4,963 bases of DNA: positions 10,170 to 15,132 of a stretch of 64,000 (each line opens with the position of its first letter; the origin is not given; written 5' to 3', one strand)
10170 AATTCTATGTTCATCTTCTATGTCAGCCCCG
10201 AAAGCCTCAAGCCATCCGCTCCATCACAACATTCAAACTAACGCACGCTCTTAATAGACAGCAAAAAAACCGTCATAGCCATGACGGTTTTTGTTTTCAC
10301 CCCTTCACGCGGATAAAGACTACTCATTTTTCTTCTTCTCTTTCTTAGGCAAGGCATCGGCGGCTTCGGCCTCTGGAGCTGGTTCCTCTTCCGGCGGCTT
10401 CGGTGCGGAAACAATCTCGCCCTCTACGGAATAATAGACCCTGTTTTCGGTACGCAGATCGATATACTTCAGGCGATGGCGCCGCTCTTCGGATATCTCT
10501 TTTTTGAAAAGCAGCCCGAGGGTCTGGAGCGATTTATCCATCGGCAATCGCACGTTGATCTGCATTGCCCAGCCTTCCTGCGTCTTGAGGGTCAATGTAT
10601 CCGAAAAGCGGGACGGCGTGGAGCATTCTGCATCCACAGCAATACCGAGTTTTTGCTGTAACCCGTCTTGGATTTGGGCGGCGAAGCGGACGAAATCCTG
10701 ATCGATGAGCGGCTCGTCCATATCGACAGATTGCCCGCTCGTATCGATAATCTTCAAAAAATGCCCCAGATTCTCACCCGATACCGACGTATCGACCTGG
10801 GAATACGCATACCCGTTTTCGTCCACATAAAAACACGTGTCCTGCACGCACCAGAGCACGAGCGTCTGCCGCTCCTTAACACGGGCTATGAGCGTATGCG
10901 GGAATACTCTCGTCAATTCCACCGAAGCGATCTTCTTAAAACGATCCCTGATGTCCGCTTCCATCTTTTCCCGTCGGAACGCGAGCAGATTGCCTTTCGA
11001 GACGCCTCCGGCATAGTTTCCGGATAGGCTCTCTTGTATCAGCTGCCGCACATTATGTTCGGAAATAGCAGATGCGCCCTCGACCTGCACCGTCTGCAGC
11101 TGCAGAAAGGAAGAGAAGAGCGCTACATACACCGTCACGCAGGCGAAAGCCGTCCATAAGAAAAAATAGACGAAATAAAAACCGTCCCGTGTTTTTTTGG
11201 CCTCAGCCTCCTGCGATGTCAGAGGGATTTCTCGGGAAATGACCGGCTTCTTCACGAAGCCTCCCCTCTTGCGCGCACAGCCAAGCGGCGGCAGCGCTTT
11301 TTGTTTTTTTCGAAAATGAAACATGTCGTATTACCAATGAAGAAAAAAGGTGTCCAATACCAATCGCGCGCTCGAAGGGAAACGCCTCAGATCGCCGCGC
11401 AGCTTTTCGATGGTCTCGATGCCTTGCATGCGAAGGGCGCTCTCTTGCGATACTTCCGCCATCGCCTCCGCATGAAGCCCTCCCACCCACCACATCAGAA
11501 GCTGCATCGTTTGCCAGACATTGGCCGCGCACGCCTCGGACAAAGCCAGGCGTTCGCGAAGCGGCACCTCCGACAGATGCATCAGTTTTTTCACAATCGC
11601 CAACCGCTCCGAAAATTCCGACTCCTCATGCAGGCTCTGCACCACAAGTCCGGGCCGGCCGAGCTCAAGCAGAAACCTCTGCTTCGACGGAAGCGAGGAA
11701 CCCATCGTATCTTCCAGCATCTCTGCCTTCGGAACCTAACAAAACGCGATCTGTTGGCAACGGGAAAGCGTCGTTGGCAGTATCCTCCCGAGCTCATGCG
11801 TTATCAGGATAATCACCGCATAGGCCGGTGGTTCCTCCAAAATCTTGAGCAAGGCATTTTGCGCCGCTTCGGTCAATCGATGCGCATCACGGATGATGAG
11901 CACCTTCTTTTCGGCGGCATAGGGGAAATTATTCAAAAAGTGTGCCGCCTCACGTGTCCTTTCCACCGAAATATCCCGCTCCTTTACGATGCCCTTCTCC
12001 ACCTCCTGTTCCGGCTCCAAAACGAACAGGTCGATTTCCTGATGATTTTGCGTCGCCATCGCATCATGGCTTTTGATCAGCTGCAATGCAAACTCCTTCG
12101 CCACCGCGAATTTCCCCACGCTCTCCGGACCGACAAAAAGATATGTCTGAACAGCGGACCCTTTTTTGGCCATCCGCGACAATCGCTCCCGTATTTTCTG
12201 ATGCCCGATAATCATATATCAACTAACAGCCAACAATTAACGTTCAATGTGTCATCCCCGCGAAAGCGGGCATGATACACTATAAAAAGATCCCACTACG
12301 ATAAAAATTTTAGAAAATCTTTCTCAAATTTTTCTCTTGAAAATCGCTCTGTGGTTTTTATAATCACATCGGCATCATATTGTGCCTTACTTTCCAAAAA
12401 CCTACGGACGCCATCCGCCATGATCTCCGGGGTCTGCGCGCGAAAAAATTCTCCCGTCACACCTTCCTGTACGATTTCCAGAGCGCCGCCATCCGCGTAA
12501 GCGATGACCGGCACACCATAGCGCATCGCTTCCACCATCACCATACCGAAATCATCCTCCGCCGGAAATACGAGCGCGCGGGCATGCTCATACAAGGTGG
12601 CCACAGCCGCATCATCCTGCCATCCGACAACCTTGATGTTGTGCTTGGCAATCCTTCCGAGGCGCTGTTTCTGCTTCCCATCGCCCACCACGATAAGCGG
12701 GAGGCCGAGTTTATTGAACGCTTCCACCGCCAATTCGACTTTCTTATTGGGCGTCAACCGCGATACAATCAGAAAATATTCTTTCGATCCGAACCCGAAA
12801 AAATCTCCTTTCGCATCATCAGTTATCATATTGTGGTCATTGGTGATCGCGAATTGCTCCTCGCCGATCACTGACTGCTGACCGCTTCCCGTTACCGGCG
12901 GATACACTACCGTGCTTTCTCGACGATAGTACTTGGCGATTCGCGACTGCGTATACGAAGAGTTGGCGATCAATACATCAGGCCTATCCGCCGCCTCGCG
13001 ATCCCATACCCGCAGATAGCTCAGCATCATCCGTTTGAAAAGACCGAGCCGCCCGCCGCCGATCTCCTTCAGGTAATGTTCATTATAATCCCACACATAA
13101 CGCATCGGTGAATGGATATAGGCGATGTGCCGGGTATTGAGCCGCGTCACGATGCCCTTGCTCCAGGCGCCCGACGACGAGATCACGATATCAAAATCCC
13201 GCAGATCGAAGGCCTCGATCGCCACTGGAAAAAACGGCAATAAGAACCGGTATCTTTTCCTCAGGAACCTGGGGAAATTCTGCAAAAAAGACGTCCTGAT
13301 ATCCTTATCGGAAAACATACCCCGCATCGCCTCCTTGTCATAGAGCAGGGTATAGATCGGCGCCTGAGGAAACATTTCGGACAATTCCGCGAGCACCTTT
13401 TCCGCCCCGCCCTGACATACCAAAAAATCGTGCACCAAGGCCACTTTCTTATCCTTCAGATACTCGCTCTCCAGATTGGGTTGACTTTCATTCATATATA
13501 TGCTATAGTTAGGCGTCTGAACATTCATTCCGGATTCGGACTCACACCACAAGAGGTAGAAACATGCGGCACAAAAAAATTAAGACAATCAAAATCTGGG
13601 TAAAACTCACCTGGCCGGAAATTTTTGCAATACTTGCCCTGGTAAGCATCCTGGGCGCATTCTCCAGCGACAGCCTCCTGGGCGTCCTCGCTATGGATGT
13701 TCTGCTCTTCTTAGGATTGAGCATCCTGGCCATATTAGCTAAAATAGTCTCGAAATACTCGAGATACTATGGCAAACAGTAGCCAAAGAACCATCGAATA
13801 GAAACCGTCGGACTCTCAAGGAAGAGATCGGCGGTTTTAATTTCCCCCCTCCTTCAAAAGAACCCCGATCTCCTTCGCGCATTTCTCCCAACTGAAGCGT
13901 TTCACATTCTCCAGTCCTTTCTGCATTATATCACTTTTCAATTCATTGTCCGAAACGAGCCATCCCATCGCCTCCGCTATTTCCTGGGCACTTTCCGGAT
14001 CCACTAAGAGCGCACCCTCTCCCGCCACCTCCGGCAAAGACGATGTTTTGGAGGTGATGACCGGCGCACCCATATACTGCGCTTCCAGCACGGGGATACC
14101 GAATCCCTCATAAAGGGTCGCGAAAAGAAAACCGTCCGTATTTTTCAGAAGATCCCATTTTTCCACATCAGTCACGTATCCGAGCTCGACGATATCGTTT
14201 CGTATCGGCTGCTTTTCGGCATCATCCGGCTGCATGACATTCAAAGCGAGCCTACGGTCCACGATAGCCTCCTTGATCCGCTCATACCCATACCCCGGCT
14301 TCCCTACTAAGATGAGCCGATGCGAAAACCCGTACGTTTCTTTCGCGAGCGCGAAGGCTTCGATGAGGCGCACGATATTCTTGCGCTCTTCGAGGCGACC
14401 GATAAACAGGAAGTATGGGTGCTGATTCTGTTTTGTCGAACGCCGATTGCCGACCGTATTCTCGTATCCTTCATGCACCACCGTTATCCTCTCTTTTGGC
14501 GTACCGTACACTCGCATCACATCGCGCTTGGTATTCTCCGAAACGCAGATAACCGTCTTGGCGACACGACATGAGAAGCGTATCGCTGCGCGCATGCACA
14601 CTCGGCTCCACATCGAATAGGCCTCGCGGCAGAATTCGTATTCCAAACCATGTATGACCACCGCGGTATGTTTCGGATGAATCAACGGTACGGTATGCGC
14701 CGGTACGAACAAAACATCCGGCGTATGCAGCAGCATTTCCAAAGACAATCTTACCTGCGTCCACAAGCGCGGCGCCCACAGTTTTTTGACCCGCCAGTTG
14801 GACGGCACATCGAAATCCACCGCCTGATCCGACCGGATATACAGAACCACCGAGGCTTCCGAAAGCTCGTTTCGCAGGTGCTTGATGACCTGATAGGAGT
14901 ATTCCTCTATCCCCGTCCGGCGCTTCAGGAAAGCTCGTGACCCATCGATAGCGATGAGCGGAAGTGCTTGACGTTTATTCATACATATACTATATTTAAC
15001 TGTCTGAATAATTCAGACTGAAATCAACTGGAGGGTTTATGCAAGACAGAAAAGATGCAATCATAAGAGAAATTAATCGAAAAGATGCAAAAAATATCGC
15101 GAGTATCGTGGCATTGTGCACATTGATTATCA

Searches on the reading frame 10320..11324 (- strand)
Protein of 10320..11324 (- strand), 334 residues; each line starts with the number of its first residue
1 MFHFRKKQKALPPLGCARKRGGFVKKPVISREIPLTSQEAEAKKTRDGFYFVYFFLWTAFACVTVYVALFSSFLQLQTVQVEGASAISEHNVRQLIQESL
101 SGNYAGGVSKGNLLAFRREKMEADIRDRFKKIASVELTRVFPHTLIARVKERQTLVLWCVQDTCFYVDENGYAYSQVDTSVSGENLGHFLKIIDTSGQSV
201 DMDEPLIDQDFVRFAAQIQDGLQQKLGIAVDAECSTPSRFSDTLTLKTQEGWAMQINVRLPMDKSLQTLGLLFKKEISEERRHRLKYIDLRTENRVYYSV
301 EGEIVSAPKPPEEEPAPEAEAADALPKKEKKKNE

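Call 67: search_protein_families(library=pfam, proteins=[window:10320-11324:-], max_evalue=0.001)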
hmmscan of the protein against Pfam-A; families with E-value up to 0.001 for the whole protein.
window:10320-11324:- (334 aa): 1 family
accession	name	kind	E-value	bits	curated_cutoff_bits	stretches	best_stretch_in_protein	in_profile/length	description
PF08478.15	POTRA_1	-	1.4e-06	28.9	23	1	76-152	3-69/69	POTRA domain, FtsQ-type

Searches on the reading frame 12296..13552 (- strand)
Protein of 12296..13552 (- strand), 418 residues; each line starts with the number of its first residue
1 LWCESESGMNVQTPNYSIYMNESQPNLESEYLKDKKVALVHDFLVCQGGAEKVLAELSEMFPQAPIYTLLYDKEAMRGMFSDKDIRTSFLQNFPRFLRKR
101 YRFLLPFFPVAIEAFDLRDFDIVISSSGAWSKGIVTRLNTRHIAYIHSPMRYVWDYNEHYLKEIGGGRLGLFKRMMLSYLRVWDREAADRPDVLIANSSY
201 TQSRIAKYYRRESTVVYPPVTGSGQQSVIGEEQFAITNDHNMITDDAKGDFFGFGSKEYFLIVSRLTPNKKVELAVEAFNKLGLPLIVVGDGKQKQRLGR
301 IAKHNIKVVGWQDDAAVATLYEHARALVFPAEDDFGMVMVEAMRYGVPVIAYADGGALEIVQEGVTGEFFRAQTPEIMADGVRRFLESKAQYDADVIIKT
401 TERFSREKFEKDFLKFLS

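Call 67: search_protein_families(library=pfam, proteins=[window:12296-13552:-], max_evalue=0.001)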
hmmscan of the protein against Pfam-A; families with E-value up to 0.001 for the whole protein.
window:12296-13552:- (418 aa): 4 families
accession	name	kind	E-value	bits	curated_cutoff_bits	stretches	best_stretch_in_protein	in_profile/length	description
PF00534.26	Glycos_transf_1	-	1.5e-27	96.7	26.4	1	256-391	14-160/172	Glycosyl transferases group 1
PF13692.12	Glyco_trans_1_4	-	4.3e-23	82.6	27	1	259-387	3-141/142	Glycosyl transferases group 1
PF13439.12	Glyco_transf_4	-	2.1e-12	47.8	28.5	1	48-220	2-166/170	Glycosyltransferase Family 4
PF20706.3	GT4-conflict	-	1.2e-06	28.2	26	1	263-369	203-328/385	Family 4 Glycosyltransferase in conflict systems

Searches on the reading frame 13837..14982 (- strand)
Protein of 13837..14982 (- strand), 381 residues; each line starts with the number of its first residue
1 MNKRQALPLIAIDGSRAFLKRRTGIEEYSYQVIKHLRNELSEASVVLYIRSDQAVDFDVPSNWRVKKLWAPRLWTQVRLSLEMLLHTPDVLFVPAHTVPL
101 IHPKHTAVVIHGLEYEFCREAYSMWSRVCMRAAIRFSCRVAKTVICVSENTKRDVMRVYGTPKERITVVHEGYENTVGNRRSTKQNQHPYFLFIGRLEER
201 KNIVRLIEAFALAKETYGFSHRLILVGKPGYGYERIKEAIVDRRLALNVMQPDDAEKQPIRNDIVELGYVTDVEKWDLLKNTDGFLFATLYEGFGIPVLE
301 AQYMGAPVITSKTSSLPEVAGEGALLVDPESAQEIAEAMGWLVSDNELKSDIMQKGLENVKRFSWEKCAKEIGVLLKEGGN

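Call 67: search_protein_families(library=pfam, proteins=[window:13837-14982:-], max_evalue=0.001)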
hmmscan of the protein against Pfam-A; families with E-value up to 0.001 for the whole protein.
window:13837-14982:- (381 aa): 5 families
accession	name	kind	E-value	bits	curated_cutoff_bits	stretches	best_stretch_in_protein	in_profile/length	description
PF00534.26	Glycos_transf_1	-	2.1e-27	96.2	26.4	1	182-356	9-169/172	Glycosyl transferases group 1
PF13692.12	Glyco_trans_1_4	-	4.9e-22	79.1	27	1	189-345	2-142/142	Glycosyl transferases group 1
PF13439.12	Glyco_transf_4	-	1.5e-11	45.1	28.5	1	24-172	3-165/170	Glycosyltransferase Family 4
PF13579.12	Glyco_trans_4_4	-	6.8e-07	30.2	29.7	1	23-170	1-156/158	Glycosyl transferase 4-like domain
PF20706.3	GT4-conflict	-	2.1e-06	27.4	26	1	139-335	145-333/385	Family 4 Glycosyltransferase in conflict systems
